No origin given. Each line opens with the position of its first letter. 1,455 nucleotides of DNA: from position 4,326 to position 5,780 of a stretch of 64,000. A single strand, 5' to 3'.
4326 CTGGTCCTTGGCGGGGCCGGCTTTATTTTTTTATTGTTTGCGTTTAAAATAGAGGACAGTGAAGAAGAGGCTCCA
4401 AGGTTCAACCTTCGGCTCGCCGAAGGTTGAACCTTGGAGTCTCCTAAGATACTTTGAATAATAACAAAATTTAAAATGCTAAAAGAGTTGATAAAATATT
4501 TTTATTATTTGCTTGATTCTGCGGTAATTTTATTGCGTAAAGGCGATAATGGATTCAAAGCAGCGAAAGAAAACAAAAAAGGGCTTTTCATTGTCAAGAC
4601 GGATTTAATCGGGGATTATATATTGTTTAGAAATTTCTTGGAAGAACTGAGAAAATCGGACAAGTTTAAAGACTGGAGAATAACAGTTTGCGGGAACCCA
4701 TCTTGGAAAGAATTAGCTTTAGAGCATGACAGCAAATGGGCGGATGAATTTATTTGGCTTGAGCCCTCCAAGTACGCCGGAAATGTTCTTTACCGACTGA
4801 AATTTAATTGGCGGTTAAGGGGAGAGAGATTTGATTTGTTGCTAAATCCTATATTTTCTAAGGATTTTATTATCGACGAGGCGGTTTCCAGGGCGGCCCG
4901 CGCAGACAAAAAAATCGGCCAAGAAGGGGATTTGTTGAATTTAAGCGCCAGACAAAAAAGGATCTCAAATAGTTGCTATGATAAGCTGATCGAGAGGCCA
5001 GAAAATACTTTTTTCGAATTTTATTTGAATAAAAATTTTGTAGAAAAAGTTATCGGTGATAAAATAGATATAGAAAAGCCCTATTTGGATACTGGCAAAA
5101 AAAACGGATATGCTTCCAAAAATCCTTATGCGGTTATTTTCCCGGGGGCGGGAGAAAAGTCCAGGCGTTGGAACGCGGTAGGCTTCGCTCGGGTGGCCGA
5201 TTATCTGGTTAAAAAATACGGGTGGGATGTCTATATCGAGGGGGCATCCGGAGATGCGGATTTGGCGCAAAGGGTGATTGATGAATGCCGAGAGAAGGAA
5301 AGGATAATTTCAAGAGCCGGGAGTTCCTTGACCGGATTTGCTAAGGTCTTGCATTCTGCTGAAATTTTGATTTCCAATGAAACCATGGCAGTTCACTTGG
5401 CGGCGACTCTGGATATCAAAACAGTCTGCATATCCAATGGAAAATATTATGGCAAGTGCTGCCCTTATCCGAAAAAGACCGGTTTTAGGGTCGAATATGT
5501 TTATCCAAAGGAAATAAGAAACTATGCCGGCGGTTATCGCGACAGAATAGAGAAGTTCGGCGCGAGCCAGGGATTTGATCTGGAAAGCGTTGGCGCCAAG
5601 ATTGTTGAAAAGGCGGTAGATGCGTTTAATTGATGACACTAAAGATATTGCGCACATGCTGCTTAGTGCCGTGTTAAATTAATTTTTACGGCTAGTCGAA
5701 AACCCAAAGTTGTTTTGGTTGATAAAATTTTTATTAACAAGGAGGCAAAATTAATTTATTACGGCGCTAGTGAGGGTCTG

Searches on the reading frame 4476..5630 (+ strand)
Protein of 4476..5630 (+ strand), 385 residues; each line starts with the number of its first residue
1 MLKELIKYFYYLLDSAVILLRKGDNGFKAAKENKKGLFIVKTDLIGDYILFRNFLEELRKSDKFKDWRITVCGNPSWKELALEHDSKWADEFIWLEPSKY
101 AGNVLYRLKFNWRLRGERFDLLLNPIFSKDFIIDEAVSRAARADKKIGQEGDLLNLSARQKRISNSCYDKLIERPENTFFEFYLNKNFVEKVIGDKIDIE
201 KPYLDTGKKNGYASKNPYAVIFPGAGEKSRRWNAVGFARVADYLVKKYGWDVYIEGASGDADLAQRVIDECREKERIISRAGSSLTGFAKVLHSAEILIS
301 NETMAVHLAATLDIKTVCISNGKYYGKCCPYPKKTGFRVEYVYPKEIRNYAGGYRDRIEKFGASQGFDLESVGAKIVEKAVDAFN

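Call 74: search_protein_families(library=pfam, proteins=[window:4476-5630:+], max_evalue=0.00001)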
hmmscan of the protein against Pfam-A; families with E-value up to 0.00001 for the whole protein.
window:4476-5630:+ (385 aa): 1 family
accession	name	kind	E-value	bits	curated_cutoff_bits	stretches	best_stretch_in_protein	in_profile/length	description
PF01075.23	Glyco_transf_9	-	5.4e-14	52.5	22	1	108-319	2-208/247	Glycosyltransferase family 9 (heptosyltransferase)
